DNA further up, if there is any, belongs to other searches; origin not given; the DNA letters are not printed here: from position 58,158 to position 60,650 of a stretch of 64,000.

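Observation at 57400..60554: Orphan glycyl-radical enzyme with a non-canonical Cys loop (LCQD in place of GCxE)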

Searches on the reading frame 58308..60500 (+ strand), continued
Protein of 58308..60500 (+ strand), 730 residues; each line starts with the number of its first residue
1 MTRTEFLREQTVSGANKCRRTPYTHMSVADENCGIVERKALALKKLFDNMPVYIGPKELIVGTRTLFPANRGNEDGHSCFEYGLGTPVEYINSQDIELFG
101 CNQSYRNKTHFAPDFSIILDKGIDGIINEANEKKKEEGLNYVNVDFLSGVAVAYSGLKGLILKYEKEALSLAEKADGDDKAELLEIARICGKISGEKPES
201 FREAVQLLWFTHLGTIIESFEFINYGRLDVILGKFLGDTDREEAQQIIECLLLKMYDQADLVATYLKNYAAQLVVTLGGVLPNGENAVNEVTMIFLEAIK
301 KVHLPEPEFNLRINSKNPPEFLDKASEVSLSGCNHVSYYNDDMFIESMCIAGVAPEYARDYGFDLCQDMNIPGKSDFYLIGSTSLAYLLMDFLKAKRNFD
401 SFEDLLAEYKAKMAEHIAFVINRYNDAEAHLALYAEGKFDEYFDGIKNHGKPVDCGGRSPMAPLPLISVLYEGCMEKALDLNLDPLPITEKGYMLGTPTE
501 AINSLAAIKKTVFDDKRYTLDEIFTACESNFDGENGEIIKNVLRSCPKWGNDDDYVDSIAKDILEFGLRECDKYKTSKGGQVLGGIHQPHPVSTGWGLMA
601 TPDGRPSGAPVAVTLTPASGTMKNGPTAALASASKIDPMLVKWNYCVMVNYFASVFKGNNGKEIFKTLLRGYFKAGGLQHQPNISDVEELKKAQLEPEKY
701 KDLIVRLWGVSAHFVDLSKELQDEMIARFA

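Call 48: find_encoding_contigs(protein=window:58308-60500:+, flank=10000, max_places=3)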
Protein window:58308-60500:+ (730 aa): 3 contigs read that carry it; 1 place shown.
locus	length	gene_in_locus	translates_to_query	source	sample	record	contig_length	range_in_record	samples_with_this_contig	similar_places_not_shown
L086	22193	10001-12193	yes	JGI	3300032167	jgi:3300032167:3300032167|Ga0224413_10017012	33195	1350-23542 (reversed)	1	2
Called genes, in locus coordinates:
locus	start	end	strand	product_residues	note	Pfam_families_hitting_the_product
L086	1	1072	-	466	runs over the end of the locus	PF21799:MurD-like_N, PF08245:Mur_ligase_M, PF02875:Mur_ligase_C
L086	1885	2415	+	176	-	-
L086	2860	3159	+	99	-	PF08274:Zn_Ribbon_YjdM (faint)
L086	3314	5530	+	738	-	PF08531:Bac_rhamnosid_N, PF05592:Bac_rhamnosid, PF17389:Bac_rhamnosid6H, PF17390:Bac_rhamnosid_C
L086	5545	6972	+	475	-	PF01120:Alpha_L_fucos, PF00754:F5_F8_type_C (weak)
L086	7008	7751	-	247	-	PF02311:AraC_binding, PF07883:Cupin_2, PF12833:HTH_18, PF00165:HTH_AraC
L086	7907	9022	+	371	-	PF01208:URO-D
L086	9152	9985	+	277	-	PF13353:Fer4_12, PF04055:Radical_SAM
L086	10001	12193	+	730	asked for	PF02901:PFL-like, PF01228:Gly_radical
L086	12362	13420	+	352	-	PF12708:Pect-lyase_RHGA_epim, PF13229:Beta_helix (faint), PF05048:NosD (faint)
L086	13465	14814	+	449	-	PF01554:MatE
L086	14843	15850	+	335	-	PF01408:GFO_IDH_MocA, PF22725:GFO_IDH_MocA_C3, PF02894:GFO_IDH_MocA_C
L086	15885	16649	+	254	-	PF03009:GDPD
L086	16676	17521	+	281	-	PF00149:Metallophos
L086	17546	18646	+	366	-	PF14307:Glyco_tran_WbsX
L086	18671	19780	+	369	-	PF00149:Metallophos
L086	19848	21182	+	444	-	PF01546:Peptidase_M20, PF07687:M20_dimer (weak)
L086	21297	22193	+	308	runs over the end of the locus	PF00892:EamA, PF03151:TPT (weak)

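Call 49: find_related_loci(query=L021:10001-12265:+, collection=metagenome_contigs, flank=10000)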
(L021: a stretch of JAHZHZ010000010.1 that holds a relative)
Query L021:10001-12265:+ (754 aa) in metagenome_contigs; peptide patterns used: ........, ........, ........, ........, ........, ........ (x = any residue, [..] = any of these).
449 stretches matched a pattern; 342 encode a relative of the query (tblastn E <= 1e-3); the best 80 are kept; 78 distinct loci.
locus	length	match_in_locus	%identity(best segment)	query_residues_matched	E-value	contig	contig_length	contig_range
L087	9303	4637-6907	55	1-751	0e+0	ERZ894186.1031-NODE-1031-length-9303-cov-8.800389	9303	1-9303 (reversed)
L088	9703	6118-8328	52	1-737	0e+0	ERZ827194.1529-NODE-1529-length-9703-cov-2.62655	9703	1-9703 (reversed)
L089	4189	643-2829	47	1-754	0e+0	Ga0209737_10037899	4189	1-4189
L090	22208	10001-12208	48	1-754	0e+0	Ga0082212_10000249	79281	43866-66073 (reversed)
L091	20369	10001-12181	47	1-754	0e+0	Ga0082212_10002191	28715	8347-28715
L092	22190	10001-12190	43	1-751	0e+0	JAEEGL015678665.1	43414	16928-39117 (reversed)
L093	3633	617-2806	43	1-751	0e+0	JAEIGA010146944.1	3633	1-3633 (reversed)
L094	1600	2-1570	45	206-751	1e-167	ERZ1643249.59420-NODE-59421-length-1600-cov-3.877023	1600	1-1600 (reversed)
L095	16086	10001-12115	37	14-750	8e-147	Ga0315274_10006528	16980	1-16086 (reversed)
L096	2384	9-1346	44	285-751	4e-135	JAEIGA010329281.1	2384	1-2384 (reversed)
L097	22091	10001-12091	38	1-750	2e-157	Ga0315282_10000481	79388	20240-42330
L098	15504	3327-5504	32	6-750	7e-95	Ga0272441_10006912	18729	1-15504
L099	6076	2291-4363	31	39-750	2e-94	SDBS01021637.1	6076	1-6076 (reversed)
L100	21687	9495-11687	30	2-750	5e-94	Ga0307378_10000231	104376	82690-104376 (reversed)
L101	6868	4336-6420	30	35-750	1e-93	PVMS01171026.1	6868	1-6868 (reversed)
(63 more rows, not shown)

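Call 52: search_protein_families(library=pfam, proteins=[L090:2305-3747:+, L090:3759-5471:+, L090:5586-7043:+, L090:7022-8596:+, L090:8617-9969:+, L090:12198-13370:+, L090:13389-15371:+, L090:15399-16148:+, L090:16149-17627:+, L090:17629-18885:+], max_evalue=0.00001)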
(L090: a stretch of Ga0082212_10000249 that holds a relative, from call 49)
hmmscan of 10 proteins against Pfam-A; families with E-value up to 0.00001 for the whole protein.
L090:2305-3747:+ (480 aa): 0 families

L090:3759-5471:+ (570 aa): 2 families
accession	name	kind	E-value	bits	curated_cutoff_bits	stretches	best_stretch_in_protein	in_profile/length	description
PF13204.13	Apiosidase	-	3.5e-41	142.3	26.5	1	157-475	2-320/320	Apiosidase-like, catalytic domain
PF16586.11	DUF5060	-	4.5e-20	72.1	27.2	1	48-121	2-69/70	Domain of unknown function (DUF5060)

L090:5586-7043:+ (485 aa): 3 families
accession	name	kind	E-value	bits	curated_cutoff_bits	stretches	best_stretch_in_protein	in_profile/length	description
PF00884.28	Sulfatase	-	1.4e-40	139.9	25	1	8-296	1-301/301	Sulfatase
PF16347.10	SGSH_C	-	3e-12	47.4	29.3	1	251-328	9-82/154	N-sulphoglucosamine sulphohydrolase, C-terminal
PF01663.27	Phosphodiest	-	1.7e-06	28.3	23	0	29-67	18-57/342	Type I phosphodiesterase / nucleotide pyrophosphatase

L090:7022-8596:+ (524 aa): 0 families

L090:8617-9969:+ (450 aa): 0 families

L090:12198-13370:+ (390 aa): 3 families
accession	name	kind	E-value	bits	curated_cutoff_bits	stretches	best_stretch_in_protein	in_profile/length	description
PF01408.29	GFO_IDH_MocA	-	9.6e-17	62.2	24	1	38-157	2-119/120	Oxidoreductase family, NAD-binding Rossmann fold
PF22725.1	GFO_IDH_MocA_C3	-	3.6e-14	53.3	27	1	166-280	1-110/124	GFO/IDH/MocA C-terminal domain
PF02894.22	GFO_IDH_MocA_C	-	1.3e-11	45.2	22.9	1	200-373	34-218/218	Oxidoreductase family, C-terminal alpha/beta domain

L090:13389-15371:+ (660 aa): 1 family
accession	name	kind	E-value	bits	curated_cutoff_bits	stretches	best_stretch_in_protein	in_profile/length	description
PF14871.12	GHL6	-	1.6e-06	28.8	35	1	37-118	9-90/132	Hypothetical glycosyl hydrolase 6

L090:15399-16148:+ (249 aa): 1 family
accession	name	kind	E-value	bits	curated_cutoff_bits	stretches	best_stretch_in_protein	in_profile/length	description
PF01261.30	AP_endonuc_2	-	4.4e-21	76.1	31.1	1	25-245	3-248/249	Xylose isomerase-like TIM barrel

L090:16149-17627:+ (492 aa): 0 families

L090:17629-18885:+ (418 aa): 1 family
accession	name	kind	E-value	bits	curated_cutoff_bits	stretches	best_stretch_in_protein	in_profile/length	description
PF00724.26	Oxidored_FMN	-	1.6e-26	93.8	27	1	41-391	3-335/342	NADH:flavin oxidoreductase / NADH oxidase family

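Call 53: search_protein_families(library=pfam, proteins=[L091:6941-7918:+, L091:7969-8883:-, L091:9061-9972:+, L091:12886-14418:+, L091:14435-15484:+, L091:3466-5532:-, L087:6931-8445:+, L007:4615-5682:-, L097:8034-9023:+, L097:13028-15742:+], max_evalue=0.00001)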
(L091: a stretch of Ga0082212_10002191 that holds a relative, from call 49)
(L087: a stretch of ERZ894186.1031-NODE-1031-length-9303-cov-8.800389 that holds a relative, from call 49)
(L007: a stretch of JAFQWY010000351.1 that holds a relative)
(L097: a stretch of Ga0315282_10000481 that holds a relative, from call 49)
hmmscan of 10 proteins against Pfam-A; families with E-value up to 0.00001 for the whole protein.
L091:6941-7918:+ (325 aa): 1 family
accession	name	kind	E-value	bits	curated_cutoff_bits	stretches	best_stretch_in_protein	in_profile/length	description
PF14315.11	DUF4380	-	4.2e-06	26.4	29.4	0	112-297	104-294/295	Domain of unknown function (DUF4380)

L091:7969-8883:- (304 aa): 0 families

L091:9061-9972:+ (303 aa): 0 families

L091:12886-14418:+ (510 aa): 0 families

L091:14435-15484:+ (349 aa): 1 family
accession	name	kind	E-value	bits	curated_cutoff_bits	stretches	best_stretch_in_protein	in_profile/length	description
PF13472.12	Lipase_GDSL_2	-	7.4e-06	27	32.9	0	248-334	81-177/178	GDSL-like Lipase/Acylhydrolase family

L091:3466-5532:- (688 aa): 0 families

L087:6931-8445:+ (504 aa): 2 families
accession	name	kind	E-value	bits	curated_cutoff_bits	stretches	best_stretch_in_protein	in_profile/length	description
PF00370.27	FGGY_N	-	8.4e-47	160.3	28.8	1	3-248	2-245/245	FGGY family of carbohydrate kinases, N-terminal domain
PF02782.22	FGGY_C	-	1.1e-22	81.3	27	1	258-444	2-192/198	FGGY family of carbohydrate kinases, C-terminal domain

L007:4615-5682:- (355 aa): 0 families

L097:8034-9023:+ (329 aa): 2 families
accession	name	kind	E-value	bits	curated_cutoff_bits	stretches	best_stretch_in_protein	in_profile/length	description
PF06463.18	Mob_synth_C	-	1.3e-39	135.5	37.4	1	189-313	3-127/128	Molybdenum Cofactor Synthesis C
PF04055.27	Radical_SAM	-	9.5e-30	104.4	29.5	1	20-181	1-165/166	Radical SAM superfamily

L097:13028-15742:+ (904 aa): 4 families
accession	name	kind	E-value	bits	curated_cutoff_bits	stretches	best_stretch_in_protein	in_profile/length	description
PF00501.34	AMP-binding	-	3.7e-73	247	29.9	1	14-372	2-383/384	AMP-binding enzyme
PF00975.26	Thioesterase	-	3.5e-19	70.4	26.4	1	623-740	2-119/226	Thioesterase domain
PF13193.12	AMP-binding_C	-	2.6e-13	51.1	24.5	1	423-498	1-76/76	AMP-binding enzyme C-terminal domain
PF00550.31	PP-binding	-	1.4e-12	48.1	20.8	1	534-595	2-65/67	Phosphopantetheine attachment site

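Call 67: search_protein_families(library=pfam, proteins=[L010:1407-3431:+, L010:6474-8189:+, L010:8475-10970:+, L010:11181-12149:+, L010:12149-13687:+, L017:5794-7803:+, L017:8414-9166:+, L017:12226-13362:+, L013:12272-14332:+, L013:14347-16152:+], max_evalue=0.00001)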
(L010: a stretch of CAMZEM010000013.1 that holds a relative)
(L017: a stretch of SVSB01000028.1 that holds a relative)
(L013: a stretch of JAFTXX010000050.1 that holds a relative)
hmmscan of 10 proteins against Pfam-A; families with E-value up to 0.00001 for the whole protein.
L010:1407-3431:+ (674 aa): 3 families
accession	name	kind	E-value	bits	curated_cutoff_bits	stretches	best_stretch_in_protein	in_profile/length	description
PF00128.31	Alpha-amylase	-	1.2e-15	58.1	22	1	192-264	25-96/446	Alpha amylase, catalytic domain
PF02806.24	Alpha-amylase_C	-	2.3e-11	44.3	21.2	1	576-659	9-93/95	Alpha amylase, C-terminal all-beta domain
PF02922.24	CBM_48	-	2.1e-10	41.2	22.4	1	50-118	2-71/83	Carbohydrate-binding module 48 (Isoamylase N-terminal domain)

L010:6474-8189:+ (571 aa): 3 families
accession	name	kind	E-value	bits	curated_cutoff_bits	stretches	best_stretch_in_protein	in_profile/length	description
PF13382.11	Adenine_deam_C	-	6.7e-63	211.5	27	1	396-563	1-168/169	Adenine deaminase C-terminal domain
PF01979.26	Amidohydro_1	-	4.1e-41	141.8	25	1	58-341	1-345/345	Amidohydrolase family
PF07969.17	Amidohydro_3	-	1.4e-12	48.3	29.7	0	285-333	405-455/472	Amidohydrolase family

L010:8475-10970:+ (831 aa): 1 family
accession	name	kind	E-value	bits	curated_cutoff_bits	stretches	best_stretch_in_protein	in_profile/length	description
PF00496.27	SBP_bac_5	-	1.7e-37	129.9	32.4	2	305-699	61-364/368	Bacterial extracellular solute-binding proteins, family 5 Middle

L010:11181-12149:+ (322 aa): 2 families
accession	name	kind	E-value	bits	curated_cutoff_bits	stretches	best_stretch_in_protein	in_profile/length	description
PF00528.27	BPD_transp_1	-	4.5e-31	108.4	26.4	1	116-317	1-183/184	Binding-protein-dependent transport system inner membrane component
PF19300.4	BPD_transp_1_N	-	2.7e-08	34.4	23.8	1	4-104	1-113/114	Binding-prot-dependent transport system membrane comp, N-term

L010:12149-13687:+ (512 aa): 2 families
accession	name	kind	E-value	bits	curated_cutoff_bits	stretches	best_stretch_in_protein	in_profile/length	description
PF00528.27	BPD_transp_1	-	1.5e-21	77.4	26.4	1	322-508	7-183/184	Binding-protein-dependent transport system inner membrane component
PF12911.12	OppC_N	-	2.3e-14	53.4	23.9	1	35-80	2-47/53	N-terminal TM domain of oligopeptide transport permease C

L017:5794-7803:+ (669 aa): 8 families
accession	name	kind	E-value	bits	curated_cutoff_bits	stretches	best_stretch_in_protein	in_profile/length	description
PF01653.23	DNA_ligase_aden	-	1.3e-79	267.7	27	1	75-322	3-253/253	NAD-dependent DNA ligase adenylation domain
PF03120.22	DNA_ligase_OB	-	1.5e-34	118.2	32.9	1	326-402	2-78/79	NAD-dependent DNA ligase OB-fold domain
PF12826.13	HHH_2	-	6.6e-16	58.7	27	1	512-572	1-61/64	Helix-hairpin-helix motif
PF00533.33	BRCT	-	4e-15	56.2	21.3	1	594-666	4-77/78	BRCA1 C Terminus (BRCT) domain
PF14520.12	HHH_5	-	1.4e-11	45.2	27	1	451-502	5-55/57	Helix-hairpin-helix domain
PF22745.1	Nlig-Ia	-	2.9e-09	37.9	27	1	12-61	4-53/92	DNA ligase-like, N-terminal NAD+-binding domain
PF03119.21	DNA_ligase_ZBD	-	4.3e-08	33.3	25.8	1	411-436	1-27/27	NAD-dependent DNA ligase C4 zinc finger domain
PF12738.14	PTCB-BRCT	-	1.1e-06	28.9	22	1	606-659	7-60/63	twin BRCT domain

L017:8414-9166:+ (250 aa): 1 family
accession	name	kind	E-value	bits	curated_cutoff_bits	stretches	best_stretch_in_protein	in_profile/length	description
PF01171.26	ATP_bind_3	-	2.1e-20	73.6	27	1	34-212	2-177/182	PP-loop family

L017:12226-13362:+ (378 aa): 1 family
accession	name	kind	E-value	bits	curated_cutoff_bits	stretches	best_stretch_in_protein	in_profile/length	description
PF12708.12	Pect-lyase_RHGA_epim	-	6.5e-06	26.5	27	0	4-50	11-62/213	Rhamnogalacturonase A/epimerase, pectate lyase-like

L013:12272-14332:+ (686 aa): 1 family
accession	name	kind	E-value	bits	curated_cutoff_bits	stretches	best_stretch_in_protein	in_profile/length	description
PF04616.20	Glyco_hydro_43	-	2.5e-26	93.2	32.2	1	336-653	2-286/288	Glycosyl hydrolases family 43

L013:14347-16152:+ (601 aa): 1 family
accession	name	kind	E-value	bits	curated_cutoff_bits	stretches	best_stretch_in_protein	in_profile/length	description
PF00395.25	SLH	-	6.6e-21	74.4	20.8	2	425-467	1-43/44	S-layer homology domain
